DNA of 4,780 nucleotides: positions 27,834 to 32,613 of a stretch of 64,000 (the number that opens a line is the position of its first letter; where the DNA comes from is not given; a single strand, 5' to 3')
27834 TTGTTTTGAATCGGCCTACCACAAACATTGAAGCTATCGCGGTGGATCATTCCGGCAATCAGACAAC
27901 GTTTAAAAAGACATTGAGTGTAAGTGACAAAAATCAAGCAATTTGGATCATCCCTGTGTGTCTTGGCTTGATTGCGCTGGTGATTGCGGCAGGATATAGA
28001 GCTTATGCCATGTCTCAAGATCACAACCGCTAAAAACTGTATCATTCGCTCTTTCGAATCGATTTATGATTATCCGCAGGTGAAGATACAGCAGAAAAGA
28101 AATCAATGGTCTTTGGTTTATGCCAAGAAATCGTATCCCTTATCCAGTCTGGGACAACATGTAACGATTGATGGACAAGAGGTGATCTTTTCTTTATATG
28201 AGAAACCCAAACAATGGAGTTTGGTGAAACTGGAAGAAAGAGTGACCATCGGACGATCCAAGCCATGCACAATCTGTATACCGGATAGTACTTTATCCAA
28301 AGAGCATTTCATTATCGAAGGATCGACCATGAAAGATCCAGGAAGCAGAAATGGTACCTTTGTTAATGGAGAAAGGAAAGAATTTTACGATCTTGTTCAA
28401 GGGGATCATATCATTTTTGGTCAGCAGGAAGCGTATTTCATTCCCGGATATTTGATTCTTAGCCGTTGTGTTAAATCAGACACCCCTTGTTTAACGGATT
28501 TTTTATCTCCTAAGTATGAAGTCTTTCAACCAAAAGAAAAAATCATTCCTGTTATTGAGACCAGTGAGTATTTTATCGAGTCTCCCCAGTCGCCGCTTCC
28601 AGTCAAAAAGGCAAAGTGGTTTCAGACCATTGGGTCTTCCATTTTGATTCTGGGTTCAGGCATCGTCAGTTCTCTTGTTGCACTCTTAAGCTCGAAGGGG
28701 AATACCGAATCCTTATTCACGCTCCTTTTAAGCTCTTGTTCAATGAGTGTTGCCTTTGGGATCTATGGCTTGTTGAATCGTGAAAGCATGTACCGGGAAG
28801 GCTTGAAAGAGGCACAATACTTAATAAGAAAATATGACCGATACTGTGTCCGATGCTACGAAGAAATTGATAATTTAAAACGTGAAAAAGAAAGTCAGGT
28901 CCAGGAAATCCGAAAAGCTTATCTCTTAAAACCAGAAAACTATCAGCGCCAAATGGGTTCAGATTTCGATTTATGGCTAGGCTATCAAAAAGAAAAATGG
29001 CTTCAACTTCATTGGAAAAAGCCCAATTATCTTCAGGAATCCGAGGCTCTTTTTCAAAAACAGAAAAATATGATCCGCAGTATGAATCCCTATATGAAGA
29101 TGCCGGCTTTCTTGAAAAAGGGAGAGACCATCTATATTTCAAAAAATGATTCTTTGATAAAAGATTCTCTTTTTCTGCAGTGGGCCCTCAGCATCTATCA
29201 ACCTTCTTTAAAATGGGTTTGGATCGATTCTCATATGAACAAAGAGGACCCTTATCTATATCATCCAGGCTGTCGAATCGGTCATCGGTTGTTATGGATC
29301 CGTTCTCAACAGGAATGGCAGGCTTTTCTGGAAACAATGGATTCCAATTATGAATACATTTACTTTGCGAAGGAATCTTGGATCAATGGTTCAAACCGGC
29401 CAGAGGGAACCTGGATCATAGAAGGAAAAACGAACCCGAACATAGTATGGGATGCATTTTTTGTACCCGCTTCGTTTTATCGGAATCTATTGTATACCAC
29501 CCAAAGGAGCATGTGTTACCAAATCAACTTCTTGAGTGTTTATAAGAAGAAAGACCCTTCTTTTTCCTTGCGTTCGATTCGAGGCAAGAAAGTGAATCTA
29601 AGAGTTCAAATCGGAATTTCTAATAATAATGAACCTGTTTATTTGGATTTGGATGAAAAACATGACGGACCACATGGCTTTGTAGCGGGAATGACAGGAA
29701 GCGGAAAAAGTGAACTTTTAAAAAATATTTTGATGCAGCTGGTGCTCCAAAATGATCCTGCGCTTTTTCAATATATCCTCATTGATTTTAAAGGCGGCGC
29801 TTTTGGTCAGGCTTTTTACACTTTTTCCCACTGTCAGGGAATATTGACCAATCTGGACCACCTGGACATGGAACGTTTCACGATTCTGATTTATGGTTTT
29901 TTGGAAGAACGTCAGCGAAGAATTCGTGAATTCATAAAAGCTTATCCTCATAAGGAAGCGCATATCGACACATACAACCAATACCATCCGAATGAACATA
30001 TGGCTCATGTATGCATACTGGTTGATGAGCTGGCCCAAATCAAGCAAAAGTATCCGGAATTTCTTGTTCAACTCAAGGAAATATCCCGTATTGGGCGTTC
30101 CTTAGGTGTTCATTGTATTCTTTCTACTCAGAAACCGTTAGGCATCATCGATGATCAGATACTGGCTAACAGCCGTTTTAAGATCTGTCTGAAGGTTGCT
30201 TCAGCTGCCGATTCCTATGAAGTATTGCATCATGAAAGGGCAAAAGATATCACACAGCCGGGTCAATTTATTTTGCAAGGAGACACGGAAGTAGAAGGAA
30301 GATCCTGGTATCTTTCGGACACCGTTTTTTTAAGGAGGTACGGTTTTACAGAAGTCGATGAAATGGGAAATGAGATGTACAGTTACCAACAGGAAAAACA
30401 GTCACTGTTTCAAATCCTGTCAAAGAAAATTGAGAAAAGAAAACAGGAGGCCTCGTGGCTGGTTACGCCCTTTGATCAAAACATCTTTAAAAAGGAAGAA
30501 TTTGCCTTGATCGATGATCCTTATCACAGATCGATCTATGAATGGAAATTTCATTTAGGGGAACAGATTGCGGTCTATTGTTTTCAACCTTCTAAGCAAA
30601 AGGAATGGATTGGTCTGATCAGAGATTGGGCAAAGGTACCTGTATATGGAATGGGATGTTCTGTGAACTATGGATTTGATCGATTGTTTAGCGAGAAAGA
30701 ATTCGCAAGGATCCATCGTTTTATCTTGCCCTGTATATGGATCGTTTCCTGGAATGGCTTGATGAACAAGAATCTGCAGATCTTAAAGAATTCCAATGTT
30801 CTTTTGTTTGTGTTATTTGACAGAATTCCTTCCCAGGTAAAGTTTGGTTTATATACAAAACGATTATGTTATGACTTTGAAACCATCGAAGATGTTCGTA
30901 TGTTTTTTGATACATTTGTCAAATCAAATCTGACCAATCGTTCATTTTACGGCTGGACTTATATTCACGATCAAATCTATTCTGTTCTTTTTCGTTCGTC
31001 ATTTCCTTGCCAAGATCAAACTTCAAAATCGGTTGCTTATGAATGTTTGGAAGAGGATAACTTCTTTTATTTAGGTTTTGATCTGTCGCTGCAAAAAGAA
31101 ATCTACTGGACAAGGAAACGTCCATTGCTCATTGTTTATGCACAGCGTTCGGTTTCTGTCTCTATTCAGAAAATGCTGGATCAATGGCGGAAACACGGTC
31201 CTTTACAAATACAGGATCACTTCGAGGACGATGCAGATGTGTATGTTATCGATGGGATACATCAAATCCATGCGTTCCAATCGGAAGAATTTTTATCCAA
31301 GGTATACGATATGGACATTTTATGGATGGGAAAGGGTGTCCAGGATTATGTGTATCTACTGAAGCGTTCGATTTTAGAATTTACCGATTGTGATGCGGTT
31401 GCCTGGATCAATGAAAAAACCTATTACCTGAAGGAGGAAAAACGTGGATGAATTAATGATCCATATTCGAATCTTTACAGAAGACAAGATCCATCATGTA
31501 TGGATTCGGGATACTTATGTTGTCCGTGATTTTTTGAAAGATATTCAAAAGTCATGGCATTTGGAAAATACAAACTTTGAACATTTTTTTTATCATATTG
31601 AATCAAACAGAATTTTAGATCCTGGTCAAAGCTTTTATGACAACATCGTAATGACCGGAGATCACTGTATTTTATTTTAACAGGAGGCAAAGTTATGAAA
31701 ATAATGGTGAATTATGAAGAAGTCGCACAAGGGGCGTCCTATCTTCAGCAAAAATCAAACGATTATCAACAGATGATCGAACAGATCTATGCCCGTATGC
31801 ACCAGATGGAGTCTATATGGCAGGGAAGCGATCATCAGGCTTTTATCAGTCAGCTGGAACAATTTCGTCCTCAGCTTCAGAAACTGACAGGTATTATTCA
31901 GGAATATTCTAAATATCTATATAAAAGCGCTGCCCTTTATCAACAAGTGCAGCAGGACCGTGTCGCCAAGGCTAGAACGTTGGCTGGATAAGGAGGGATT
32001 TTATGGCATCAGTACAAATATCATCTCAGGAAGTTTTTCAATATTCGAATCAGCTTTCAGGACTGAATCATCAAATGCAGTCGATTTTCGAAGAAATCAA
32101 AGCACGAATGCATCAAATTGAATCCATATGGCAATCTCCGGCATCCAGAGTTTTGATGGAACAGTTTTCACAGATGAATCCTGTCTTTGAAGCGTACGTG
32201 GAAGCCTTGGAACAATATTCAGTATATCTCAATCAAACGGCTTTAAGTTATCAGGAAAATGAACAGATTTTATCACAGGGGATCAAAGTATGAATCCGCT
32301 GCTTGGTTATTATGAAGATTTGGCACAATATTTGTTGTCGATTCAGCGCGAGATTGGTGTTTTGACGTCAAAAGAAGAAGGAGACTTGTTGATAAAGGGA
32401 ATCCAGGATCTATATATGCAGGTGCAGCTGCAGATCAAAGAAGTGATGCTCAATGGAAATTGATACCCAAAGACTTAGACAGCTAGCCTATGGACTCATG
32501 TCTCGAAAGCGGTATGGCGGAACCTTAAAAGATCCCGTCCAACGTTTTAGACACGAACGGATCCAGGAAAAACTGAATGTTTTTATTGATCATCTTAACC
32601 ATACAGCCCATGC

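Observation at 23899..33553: Compact, atypically composed type VIIb-like secretion operon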

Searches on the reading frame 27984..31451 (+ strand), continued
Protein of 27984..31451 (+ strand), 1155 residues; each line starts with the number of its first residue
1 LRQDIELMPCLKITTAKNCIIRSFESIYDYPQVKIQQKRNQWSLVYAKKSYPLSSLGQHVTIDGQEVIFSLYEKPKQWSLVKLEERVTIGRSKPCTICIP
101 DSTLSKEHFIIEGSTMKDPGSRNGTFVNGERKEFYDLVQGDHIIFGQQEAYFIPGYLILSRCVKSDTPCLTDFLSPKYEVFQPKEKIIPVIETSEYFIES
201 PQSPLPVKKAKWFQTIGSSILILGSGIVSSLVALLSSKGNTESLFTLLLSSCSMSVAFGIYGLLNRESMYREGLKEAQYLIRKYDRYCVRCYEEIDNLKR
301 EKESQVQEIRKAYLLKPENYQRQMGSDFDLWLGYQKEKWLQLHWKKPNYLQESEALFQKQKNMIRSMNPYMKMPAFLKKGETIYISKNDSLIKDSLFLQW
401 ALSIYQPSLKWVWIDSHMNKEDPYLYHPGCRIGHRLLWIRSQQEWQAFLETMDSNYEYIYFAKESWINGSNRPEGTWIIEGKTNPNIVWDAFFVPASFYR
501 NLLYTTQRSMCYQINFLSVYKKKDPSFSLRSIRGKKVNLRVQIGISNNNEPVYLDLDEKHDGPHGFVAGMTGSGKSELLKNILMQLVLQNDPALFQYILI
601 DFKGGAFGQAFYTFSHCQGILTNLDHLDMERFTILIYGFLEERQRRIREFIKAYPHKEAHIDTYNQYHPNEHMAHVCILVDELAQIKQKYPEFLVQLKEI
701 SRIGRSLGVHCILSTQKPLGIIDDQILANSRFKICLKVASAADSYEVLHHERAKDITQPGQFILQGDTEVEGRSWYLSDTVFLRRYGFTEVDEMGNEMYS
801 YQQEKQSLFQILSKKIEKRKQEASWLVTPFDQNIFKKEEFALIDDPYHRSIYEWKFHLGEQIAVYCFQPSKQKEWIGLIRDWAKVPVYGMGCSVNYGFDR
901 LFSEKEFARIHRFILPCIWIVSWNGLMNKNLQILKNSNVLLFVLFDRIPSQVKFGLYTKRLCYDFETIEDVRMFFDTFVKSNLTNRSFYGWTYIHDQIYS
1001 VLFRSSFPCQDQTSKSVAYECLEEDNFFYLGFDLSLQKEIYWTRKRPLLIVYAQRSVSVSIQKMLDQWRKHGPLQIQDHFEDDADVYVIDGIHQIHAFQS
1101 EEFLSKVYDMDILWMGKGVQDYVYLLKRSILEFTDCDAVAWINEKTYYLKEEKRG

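Call 77: find_encoding_contigs(protein=P0006, flank=10000, max_places=1)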
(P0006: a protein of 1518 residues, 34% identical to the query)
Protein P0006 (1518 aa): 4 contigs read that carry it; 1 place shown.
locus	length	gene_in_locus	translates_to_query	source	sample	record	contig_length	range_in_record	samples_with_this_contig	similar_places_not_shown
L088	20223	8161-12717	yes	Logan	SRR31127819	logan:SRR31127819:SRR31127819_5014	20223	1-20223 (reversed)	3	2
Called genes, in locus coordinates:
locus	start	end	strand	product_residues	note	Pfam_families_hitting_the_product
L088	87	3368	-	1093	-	PF00069:Pkinase, PF03109:ABC1, PF07714:PK_Tyr_Ser-Thr, PF14531:Kinase-like (weak), PF03793:PASTA, PF09479:Flg_new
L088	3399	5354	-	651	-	PF00069:Pkinase, PF07714:PK_Tyr_Ser-Thr, PF03109:ABC1 (weak)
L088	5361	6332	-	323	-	PF16697:Yop-YscD_cpl (faint)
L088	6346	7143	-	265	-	PF00481:PP2C, PF13672:PP2C_2, PF07228:SpoIIE (faint)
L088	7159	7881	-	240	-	PF13672:PP2C_2, PF00481:PP2C (faint)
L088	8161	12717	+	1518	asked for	PF00498:FHA, PF16697:Yop-YscD_cpl, PF01580:FtsK_SpoIIIE, PF13555:AAA_29 (faint), PF01580:FtsK_SpoIIIE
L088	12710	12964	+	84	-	PF08817:YukD (weak)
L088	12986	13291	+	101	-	PF06013:WXG100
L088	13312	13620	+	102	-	PF06013:WXG100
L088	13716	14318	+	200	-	-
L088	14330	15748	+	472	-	PF26363:Phospholipase-like (weak), PF11187:Mbeg1-like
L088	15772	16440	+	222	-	-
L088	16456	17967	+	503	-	PF11187:Mbeg1-like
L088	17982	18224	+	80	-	-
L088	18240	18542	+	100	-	PF06013:WXG100 (weak)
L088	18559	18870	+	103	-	PF06013:WXG100 (weak)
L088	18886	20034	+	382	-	PF19909:DUF6382, PF00498:FHA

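Call 78: find_encoding_contigs(protein=P0014, flank=10000, max_places=1)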
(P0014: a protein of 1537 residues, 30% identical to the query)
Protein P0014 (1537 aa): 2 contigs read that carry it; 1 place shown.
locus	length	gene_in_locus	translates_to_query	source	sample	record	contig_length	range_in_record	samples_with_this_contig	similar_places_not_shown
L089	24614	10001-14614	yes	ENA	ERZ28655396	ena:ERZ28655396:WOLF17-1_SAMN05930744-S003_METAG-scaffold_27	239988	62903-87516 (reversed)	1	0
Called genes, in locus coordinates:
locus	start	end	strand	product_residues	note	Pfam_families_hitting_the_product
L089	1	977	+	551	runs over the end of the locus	PF08447:PAS_3 (weak), PF00990:GGDEF, PF00563:EAL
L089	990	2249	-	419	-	PF01420:Methylase_S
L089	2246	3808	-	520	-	PF12161:HsdM_N, PF02384:N6_Mtase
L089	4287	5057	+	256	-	PF01925:TauE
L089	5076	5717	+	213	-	PF00565:SNase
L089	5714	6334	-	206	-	PF02245:Pur_DNA_glyco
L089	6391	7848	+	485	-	PF16548:FlgT_N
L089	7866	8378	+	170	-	-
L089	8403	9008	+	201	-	PF03783:CsgG, PF13036:LpoB (weak)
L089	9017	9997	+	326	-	PF03783:CsgG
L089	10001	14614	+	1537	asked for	PF00498:FHA, PF16697:Yop-YscD_cpl (weak), PF01580:FtsK_SpoIIIE, PF05729:NACHT (faint), PF13245:AAA_19 (faint), PF01580:FtsK_SpoIIIE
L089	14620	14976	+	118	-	-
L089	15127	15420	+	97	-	PF06013:WXG100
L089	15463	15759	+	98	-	PF06013:WXG100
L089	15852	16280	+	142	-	-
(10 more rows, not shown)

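Call 87: search_protein_families(library=pfam, proteins=[L001:5549-6073:-, L003:5275-5865:-, L012:8140-8781:-, L011:5881-6495:-, L013:1296-1865:-, L014:761-1330:-], max_evalue=0.1)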
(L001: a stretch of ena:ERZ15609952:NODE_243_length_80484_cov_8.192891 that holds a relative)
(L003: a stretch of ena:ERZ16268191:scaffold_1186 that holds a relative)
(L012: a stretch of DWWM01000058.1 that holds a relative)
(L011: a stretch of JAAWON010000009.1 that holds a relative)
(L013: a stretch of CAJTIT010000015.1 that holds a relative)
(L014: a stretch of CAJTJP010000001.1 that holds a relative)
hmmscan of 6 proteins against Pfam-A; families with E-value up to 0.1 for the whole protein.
L001:5549-6073:- (174 aa): 0 families

L003:5275-5865:- (196 aa): 0 families

L012:8140-8781:- (213 aa): 0 families

L011:5881-6495:- (204 aa): 0 families

L013:1296-1865:- (189 aa): 0 families

L014:761-1330:- (189 aa): 0 families

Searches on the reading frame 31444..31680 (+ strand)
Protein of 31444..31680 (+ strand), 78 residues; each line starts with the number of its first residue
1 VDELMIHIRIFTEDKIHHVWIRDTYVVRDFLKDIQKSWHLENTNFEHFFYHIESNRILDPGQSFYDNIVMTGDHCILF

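Call 3: search_protein_families(library=pfam, proteins=[window:31444-31680:+], max_evalue=0.1)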
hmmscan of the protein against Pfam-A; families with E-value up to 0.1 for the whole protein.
window:31444-31680:+ (78 aa): 0 families

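Call 4: search_protein_families(library=ncbifam, proteins=[window:31444-31680:+], max_evalue=0.1)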
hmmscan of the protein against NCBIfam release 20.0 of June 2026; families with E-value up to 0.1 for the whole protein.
window:31444-31680:+ (78 aa): 1 family
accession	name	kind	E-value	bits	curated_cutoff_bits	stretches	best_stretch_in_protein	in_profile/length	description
TIGR02250.1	FCP1_euk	subfamily_domain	0.022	14.9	135.25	1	8-75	45-112/156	FCP1-like phosphatase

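Call 39: search_solved_structures(query=A3, max_evalue=10)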
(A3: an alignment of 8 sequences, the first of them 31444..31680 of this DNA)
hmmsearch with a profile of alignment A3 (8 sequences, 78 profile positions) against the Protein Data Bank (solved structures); distinct sequences matched with E-value up to 10: 12.
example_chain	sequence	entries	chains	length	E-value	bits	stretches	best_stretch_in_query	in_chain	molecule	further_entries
9m8w_A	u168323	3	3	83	0.019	18.5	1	18-78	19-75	ProteinMPNN-designed ubiquitin variant R4 | NMR structure ofProteinMPNN-designed ubiquitin variant R4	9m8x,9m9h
8j0a_A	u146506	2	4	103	0.034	17.7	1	19-78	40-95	Ubiquitin variant R4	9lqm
9m9g_A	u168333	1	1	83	0.11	16.2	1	53-78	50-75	NMR structure of ProteinMPNN-designed ubiquitin variant R10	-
9lqk_A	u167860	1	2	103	0.17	15.5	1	53-78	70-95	ubiquitin variant R10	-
3fcz_A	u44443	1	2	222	0.87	13.2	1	22-69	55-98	Beta-lactamase 2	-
1bc2_A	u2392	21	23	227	1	13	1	22-69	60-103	METALLO-BETA-LACTAMASE II | PROTEIN (BETA-LACTAMASE) | Beta-lactamase II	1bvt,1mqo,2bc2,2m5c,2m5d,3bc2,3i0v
1bmc_A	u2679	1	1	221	1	13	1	22-69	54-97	METALLO-BETA-LACTAMASE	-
4nq4_A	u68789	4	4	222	1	13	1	22-69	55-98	Beta-lactamase 2 | Metallo-beta-lactamase type 2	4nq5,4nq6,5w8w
4c09_A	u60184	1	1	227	1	13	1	22-69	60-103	BETA-LACTAMASE 2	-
3knr_A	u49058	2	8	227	1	13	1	22-69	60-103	Beta-lactamase 2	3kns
1dxk_A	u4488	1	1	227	1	13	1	22-69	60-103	CLASS B BETA-LACTAMASE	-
2pjh_A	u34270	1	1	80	1.5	12.5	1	23-78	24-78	Nuclear protein localization protein 4 homolog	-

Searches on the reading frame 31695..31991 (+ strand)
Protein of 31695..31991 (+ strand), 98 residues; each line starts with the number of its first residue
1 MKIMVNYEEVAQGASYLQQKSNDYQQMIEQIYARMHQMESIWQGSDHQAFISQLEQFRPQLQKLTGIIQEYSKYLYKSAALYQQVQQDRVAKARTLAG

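Call 3: search_protein_families(library=pfam, proteins=[window:31695-31991:+], max_evalue=0.1)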
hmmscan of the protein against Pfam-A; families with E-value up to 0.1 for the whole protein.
window:31695-31991:+ (98 aa): 5 families
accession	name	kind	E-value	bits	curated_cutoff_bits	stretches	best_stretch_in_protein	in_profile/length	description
PF06013.18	WXG100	-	4.2e-13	49.8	27.3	1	2-85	1-84/86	Proteins of 100 residues with WXG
PF13675.11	PilJ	-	0.0057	17.2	26.6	1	6-92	29-110/114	Type IV pili methyl-accepting chemotaxis transducer N-term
PF25547.1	WXG100_2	-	0.022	15.1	27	1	17-73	38-96/150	WXG100 like domain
PF08771.16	FRB_dom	-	0.037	14.7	24.7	1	12-74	18-77/99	FKBP12-rapamycin binding domain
PF17579.7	DUF5482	-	0.05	13.9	27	1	7-58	51-102/159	Family of unknown function (DUF5482)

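Call 4: search_protein_families(library=ncbifam, proteins=[window:31695-31991:+], max_evalue=0.1)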
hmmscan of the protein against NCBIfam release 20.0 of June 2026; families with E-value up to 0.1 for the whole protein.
window:31695-31991:+ (98 aa): 4 families
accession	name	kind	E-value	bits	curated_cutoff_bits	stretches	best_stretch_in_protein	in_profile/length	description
TIGR03930.1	WXG100_ESAT6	subfamily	1.5e-13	50.7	44.85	1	2-88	1-87/90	WXG100 family type VII secretion target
NF035934.1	ESAT6_2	subfamily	4.6e-10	39.6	100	1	2-88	2-88/96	pore-forming ESAT-6 family protein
TIGR04197.1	T7SS_SACOL2603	subfamily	0.041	14.4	26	0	14-48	46-80/85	TIGR04197 family type VII secretion effector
NF049873.2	cytotoxin_MakE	exception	0.075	12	360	0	21-86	79-144/352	alpha-pore-forming cytotoxin subunit MakE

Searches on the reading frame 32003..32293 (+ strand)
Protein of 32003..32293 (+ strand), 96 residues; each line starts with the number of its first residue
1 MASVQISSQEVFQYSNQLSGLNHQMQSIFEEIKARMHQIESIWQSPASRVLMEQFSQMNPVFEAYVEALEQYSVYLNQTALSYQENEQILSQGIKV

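Call 3: search_protein_families(library=pfam, proteins=[window:32003-32293:+], max_evalue=0.1)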
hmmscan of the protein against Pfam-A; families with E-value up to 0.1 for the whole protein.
window:32003-32293:+ (96 aa): 9 families
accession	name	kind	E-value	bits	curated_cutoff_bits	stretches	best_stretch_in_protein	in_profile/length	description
PF06013.18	WXG100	-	1.5e-08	35.2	27.3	1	4-88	2-86/86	Proteins of 100 residues with WXG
PF20379.3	DUF6674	-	0.01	15.9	28.5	1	7-60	20-73/251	Family of unknown function (DUF6674)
PF23729.2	Spectrin_Dys-1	-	0.018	15.5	27.6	1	20-76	32-88/90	Dystrophin-1-like, spectrin repeat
PF00823.25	PPE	-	0.018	15.5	26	1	16-81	28-87/165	PPE family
PF11353.13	DUF3153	-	0.021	14.9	21.4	1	3-90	2-95/191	Protein of unknown function (DUF3153)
PF08651.15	DASH_Duo1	-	0.024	14.9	25.4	0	53-91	7-45/74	DASH complex subunit Duo1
PF02296.22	Alpha_adaptin_C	-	0.026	15.2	25.4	1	1-37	2-37/113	Alpha adaptin AP2, C-terminal domain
PF12725.13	DUF3810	-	0.04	13.7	28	1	7-87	221-297/311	Protein of unknown function (DUF3810)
PF00621.25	RhoGEF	-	0.073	13.7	27.6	1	10-88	40-114/180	RhoGEF domain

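Call 4: search_protein_families(library=ncbifam, proteins=[window:32003-32293:+], max_evalue=0.1)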
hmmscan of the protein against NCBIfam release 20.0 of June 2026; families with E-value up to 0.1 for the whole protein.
window:32003-32293:+ (96 aa): 2 families
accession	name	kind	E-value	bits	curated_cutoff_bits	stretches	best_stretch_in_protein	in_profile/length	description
NF035934.1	ESAT6_2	subfamily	2.9e-20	72.3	100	1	3-92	2-91/96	pore-forming ESAT-6 family protein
TIGR03930.1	WXG100_ESAT6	subfamily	2.3e-09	37.3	44.85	1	4-88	2-86/90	WXG100 family type VII secretion target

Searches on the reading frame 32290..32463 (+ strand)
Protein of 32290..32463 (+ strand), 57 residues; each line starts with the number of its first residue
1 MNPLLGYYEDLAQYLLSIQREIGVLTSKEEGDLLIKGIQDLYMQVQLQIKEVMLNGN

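Call 3: search_protein_families(library=pfam, proteins=[window:32290-32463:+], max_evalue=0.1)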
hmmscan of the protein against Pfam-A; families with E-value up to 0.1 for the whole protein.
window:32290-32463:+ (57 aa): 0 families

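Call 4: search_protein_families(library=ncbifam, proteins=[window:32290-32463:+], max_evalue=0.1)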
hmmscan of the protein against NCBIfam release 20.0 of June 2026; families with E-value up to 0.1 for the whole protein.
window:32290-32463:+ (57 aa): 0 families
